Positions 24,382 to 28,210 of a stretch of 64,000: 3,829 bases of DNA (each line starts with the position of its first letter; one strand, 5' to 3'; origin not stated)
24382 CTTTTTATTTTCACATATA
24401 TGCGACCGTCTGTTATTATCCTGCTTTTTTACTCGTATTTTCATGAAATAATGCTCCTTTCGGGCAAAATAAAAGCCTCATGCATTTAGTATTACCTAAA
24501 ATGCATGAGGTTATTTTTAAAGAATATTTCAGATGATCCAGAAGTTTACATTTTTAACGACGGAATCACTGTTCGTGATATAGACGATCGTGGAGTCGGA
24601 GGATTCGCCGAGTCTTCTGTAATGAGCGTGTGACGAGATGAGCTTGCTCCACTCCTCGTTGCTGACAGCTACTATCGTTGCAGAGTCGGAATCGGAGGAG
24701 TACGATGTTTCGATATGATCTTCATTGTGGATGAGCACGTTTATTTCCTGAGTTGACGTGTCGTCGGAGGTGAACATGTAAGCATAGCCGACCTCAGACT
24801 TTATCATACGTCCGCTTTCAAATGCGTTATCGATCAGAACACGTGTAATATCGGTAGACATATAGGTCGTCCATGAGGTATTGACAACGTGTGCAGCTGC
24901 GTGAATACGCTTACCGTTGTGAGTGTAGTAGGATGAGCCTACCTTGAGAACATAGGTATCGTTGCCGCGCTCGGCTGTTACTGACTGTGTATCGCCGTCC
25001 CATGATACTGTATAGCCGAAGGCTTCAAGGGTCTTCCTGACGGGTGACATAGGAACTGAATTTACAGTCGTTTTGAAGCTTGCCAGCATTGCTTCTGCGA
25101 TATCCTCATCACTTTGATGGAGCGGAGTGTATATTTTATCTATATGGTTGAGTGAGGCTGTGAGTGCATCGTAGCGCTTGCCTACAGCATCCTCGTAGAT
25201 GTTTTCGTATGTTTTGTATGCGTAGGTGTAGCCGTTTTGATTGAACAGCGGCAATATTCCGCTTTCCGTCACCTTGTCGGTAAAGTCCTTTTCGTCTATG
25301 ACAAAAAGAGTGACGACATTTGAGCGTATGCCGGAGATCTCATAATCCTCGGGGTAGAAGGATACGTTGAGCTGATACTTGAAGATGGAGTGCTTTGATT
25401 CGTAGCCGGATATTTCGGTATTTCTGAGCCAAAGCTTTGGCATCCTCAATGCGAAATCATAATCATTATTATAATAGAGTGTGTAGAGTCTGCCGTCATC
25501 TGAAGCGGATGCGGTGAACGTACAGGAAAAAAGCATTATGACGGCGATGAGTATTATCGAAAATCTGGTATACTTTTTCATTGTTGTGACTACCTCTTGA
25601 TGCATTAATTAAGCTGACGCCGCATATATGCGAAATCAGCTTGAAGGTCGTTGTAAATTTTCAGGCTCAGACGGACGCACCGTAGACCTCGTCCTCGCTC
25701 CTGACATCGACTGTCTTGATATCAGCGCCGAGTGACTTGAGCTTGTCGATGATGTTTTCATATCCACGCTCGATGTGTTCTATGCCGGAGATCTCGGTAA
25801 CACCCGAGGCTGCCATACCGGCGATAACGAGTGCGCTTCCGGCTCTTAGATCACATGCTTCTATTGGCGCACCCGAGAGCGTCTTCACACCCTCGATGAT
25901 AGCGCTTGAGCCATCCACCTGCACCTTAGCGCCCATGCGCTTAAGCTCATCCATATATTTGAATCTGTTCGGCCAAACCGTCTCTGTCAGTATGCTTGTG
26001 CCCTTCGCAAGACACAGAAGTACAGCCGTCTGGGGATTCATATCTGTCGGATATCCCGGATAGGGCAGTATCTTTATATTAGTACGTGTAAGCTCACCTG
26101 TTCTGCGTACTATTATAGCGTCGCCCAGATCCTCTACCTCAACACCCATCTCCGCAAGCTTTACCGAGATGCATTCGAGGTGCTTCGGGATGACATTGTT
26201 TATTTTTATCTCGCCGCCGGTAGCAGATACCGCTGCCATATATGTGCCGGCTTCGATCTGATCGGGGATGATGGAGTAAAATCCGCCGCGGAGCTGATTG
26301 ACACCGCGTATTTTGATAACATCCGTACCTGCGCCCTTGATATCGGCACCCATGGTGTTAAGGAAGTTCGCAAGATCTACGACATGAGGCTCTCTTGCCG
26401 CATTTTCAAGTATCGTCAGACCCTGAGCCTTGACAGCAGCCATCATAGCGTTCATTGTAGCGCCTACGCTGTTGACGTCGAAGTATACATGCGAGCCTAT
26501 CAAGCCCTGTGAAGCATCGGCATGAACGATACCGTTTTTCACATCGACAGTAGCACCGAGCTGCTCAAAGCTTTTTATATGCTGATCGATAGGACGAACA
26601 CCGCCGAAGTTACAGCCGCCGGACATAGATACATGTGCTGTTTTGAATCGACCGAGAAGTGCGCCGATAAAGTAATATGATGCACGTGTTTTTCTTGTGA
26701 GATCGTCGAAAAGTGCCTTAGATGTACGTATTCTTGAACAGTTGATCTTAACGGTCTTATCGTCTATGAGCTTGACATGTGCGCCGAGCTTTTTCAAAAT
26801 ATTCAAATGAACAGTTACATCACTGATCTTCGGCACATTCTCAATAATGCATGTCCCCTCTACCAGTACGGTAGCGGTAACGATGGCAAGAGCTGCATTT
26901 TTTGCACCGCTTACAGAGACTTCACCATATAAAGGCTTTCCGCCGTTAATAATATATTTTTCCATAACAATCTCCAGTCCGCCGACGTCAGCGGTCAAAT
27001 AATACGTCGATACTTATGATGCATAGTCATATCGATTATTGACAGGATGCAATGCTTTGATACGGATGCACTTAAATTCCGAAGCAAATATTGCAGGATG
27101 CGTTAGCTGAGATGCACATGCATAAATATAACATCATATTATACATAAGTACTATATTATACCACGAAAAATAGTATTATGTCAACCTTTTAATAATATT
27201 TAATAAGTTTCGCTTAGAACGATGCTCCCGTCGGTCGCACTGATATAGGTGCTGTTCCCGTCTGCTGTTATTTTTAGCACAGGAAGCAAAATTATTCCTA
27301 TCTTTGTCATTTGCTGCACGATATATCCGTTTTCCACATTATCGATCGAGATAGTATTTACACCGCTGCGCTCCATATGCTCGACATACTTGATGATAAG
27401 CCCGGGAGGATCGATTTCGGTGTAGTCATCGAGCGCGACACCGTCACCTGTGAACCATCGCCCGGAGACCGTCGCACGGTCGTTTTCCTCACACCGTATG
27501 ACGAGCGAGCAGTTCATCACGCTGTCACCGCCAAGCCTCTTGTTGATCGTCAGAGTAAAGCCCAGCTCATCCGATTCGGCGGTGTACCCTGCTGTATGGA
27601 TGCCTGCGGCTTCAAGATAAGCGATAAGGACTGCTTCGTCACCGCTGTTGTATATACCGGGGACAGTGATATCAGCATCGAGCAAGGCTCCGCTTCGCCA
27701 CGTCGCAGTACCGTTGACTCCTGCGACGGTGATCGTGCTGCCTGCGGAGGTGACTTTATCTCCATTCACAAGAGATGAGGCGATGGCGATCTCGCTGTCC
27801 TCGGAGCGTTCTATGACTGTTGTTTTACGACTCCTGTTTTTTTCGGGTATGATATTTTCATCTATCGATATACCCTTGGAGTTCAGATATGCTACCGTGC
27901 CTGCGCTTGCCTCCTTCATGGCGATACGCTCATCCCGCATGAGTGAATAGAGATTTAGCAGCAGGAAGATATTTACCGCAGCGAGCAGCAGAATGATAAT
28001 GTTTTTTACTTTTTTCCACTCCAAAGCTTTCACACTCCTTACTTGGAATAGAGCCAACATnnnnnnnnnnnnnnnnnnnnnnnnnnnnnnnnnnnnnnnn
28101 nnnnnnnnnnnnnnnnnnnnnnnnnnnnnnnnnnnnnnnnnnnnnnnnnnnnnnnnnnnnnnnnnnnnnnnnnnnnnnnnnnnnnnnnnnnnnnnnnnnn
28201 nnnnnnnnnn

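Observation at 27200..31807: WalK-type kinase with YycH/YycI-like partners, no response regulator, and a coupled polytopic membrane protein in the walR slot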

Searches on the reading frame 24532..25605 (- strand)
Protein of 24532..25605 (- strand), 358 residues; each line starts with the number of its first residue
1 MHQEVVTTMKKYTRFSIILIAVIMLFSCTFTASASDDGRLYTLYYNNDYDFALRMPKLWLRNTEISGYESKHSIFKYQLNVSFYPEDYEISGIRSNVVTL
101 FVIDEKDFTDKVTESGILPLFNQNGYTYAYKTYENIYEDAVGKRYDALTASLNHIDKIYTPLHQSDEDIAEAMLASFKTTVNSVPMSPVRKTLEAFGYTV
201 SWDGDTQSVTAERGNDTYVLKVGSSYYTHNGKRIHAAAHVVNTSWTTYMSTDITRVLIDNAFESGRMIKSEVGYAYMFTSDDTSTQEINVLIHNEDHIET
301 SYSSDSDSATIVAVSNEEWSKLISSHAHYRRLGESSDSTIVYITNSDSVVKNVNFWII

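Call 3: search_protein_families(library=pfam, proteins=[window:24532-25605:-], max_evalue=0.1)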
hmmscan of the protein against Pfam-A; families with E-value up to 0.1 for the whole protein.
window:24532-25605:- (358 aa): 1 family
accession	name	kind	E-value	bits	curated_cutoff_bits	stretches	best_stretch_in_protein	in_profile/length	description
PF07833.16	Cu_amine_oxidN1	-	2.7e-12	47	24.2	1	182-251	17-86/108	Copper amine oxidase N-terminal domain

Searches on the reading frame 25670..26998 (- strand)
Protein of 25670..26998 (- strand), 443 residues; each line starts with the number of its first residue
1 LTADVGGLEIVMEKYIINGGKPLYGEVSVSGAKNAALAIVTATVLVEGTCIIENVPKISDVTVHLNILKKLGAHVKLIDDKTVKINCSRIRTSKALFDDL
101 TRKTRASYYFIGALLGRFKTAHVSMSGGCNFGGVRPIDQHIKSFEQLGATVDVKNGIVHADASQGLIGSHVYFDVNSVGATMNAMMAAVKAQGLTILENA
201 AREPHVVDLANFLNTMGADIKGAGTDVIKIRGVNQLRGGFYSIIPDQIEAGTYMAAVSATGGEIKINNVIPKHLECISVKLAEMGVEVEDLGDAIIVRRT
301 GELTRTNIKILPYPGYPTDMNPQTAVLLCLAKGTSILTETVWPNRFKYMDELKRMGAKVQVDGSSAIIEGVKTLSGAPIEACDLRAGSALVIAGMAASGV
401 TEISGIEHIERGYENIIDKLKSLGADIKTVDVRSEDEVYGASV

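Call 3: search_protein_families(library=pfam, proteins=[window:25670-26998:-], max_evalue=0.1)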
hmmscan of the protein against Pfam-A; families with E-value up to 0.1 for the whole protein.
window:25670-26998:- (443 aa): 1 family
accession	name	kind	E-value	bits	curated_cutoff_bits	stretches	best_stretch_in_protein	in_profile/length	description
PF00275.25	EPSP_synthase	-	1.9e-92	310.6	22.8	1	18-420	2-417/417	EPSP synthase (3-phosphoshikimate 1-carboxyvinyltransferase)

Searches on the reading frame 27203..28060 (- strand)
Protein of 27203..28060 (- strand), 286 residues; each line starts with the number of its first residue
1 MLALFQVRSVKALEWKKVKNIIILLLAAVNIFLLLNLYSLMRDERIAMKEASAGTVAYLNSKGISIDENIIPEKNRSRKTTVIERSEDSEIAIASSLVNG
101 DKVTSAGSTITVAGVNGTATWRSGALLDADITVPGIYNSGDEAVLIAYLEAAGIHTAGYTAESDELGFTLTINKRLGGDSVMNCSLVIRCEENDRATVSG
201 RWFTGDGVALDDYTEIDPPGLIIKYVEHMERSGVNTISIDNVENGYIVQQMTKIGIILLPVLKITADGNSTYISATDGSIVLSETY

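Call 3: search_protein_families(library=pfam, proteins=[window:27203-28060:-], max_evalue=0.1)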
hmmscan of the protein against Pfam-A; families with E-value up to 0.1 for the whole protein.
window:27203-28060:- (286 aa): 0 families

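Call 4: search_protein_families(library=ncbifam, proteins=[window:27203-28060:-], max_evalue=0.1)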
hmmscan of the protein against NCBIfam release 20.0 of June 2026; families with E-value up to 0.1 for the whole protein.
window:27203-28060:- (286 aa): 0 families

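Call 27: search_solved_structures(query=A6, max_evalue=10, show_alignments=2)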
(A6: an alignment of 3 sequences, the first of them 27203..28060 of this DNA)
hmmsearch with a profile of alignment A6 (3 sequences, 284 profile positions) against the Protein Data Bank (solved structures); distinct sequences matched with E-value up to 10: 0.

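Call 51: search_solved_structures(query=A8, max_evalue=10, show_alignments=2)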
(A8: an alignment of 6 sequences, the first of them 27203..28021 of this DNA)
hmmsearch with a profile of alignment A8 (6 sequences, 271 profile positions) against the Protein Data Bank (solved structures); distinct sequences matched with E-value up to 10: 1.
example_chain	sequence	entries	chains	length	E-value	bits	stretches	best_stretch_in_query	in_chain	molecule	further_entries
9eq2_G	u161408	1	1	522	0.57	12.5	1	48-166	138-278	At1g56440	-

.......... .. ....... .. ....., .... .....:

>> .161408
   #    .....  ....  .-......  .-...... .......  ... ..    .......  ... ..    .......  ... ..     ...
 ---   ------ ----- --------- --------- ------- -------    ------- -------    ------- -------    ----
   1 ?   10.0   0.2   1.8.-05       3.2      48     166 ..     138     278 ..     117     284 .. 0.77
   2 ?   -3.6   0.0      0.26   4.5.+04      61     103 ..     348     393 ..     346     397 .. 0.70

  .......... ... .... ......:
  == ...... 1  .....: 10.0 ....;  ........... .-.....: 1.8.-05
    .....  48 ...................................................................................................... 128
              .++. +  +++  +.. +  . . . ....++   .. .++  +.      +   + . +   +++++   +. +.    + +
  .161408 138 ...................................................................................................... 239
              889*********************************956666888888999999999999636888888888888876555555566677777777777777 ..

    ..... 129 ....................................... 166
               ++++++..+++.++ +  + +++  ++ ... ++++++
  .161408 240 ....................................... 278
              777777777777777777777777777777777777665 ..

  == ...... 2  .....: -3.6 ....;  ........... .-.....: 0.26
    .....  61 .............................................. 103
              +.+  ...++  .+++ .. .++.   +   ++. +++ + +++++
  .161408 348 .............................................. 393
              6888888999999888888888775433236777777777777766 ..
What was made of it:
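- On YycI / WalI (Pfam YycI family): No PDB sequence hit with the family profile (calls 27, 51).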

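Call 53: search_protein_families(library=pfam, alignment_id=A8, max_evalue=10)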
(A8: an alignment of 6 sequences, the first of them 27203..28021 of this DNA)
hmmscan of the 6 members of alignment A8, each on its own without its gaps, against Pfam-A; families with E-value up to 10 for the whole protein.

A. member 1, window:27203-28021:- (273 aa): 1 family
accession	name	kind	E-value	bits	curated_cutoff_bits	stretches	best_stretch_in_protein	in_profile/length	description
PF00732.25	GMC_oxred_N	-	0.17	12.1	23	1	143-201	7-61/218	GMC oxidoreductase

B. families by the number of members that match (of 6 scanned): 3 families
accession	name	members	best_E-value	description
PF18706.7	ISPD_C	1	0.071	D-ribitol-5-phosphate cytidylyltransferase C-terminal domain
PF13800.11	Sigma_reg_N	1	0.13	Sigma factor regulator N-terminal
PF00732.25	GMC_oxred_N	1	0.17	GMC oxidoreductase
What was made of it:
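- On YycI / WalI (Pfam YycI family): No YycI hit for any of 6 family members at E up to 10 (call 53).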

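Call 66: predict_structure(protein=window:27203-28024:-)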
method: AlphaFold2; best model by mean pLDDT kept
length: 274 residues; sequences in the alignment: 1
mean_pLDDT: 37.6   pTM: 0.22
mean pLDDT of the five models: 37.6, 37.0, 36.7, 36.5, 35.3
residues with pLDDT >= 90: 23; 70-90: 8; 50-70: 7; < 50: 236
segments of 3 or more residues with pLDDT < 50: 42-274
pLDDT, mean of each block of 10 residues (from residue 1): 92 97 87 57 44 33 26 26 24 25 26 24 32 40 36 39 34 37 36 35 25 23 25 22 22 25 26 24
secondary structure, 60 per line:
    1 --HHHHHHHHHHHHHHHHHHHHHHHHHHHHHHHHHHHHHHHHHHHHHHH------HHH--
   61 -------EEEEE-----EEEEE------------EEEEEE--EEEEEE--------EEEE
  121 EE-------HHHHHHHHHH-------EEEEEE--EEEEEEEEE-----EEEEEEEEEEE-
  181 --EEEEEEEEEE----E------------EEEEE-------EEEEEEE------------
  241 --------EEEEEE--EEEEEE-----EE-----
elements in order: H3-49 E68-72 E78-82 E95-100 E103-108 E117-122 H130-139 E147-152 E155-163 E169-179 E183-192 E210-214 E222-228 E249-254 E257-262
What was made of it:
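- Tried and rejected: The single-sequence run gave pLDDT 37.6 (call 66).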

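Call 70: fold_search(model_id=the predicted structure, library=pdb)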
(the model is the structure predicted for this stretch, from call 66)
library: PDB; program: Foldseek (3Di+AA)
matches with E <= 10: 582; with E <= 0.001: 0
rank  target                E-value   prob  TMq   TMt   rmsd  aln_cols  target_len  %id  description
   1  3l1e                  8.1e-02  0.41  0.11  0.26  14.6       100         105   12  Bovine AlphaA crystallin Zinc Bound (released 2010-05-12)
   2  3l1f                  8.5e-02  0.38  0.11  0.28  15.3       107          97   12  Bovine AlphaA crystallin (released 2010-05-12)
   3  9osx_A                1.5e-01  0.54  0.16  0.31  10.4       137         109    5  PfCyRPA-EM epitope mimic bound to monoclonal antibody Cy.004 (released 2025-12-24)
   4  2y1z_B                1.9e-01  0.30  0.10  0.28  14.2        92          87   13  Human alphaB Crystallin ACD R120G (released 2011-03-02)
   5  1ii8_A                2.4e-01  0.35  0.16  0.21  12.9       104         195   10  Crystal structure of the P. furiosus Rad50 ATPase domain (released 2001-05-30)
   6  7t4q_D                2.4e-01  0.09  0.11  0.17  15.5       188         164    8  CryoEM structure of the HCMV Pentamer gH/gL/UL128/UL130/UL131A in complex with neutralizing fabs 2C12, 7I13 and 13H11 (released 2022-03-23)
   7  7qoo_P                3.3e-01  0.09  0.11  0.12  19.2       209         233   13  Structure of the human inner kinetochore CCAN complex (released 2022-06-08)
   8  2p3p_B                3.5e-01  0.69  0.19  0.25  10.9       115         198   10  Structure of a domain of an uncharacterized protein PG_1388 from Porphyromonas gingivalis W83 (released 2007-04-10)
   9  3djw_A                4.1e-01  0.82  0.16  0.39   6.7        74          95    8  The thermo- and acido-stable ORF-99 from the archaeal virus AFV1 (released 2009-06-16)
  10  8ovw_P                4.7e-01  0.14  0.15  0.16  16.7       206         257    9  Cryo-EM structure of CBF1-CCAN bound topologically to centromeric DNA (released 2023-08-09)
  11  7t4r_N                5.3e-01  0.07  0.11  0.17  15.2       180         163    9  CryoEM structure of the HCMV Pentamer gH/gL/UL128/UL130/UL131A in complex with THBD and neutralizing fabs MSL-109 and  (released 2022-03-23)
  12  5w8m_F                5.5e-01  0.47  0.13  0.18  10.6        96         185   14  Crystal structure of Chaetomium thermophilum Vps29 (released 2018-06-13)
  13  8f8q_G                5.8e-01  0.10  0.10  0.09  18.4       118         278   12  Cryo-EM structure of the CapZ-capped barbed end of F-actin (released 2023-06-07)
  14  3d2l_A                6.8e-01  0.89  0.16  0.18   6.6        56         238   12  Crystal structure of SAM-dependent methyltransferase (ZP_00538691.1) from EXIGUOBACTERIUM SP. 255-15 at 1.90 A resolut (released 2008-05-20)
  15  7t4s_D                6.8e-01  0.08  0.12  0.18  13.4       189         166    8  CryoEM structure of the HCMV Pentamer gH/gL/UL128/UL130/UL131A in complex with NRP2 and neutralizing fabs 8I21 and 13H (released 2022-03-23)
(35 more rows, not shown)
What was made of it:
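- On YycI / WalI (Pfam YycI family): Its PDB matches are noise (call 70).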
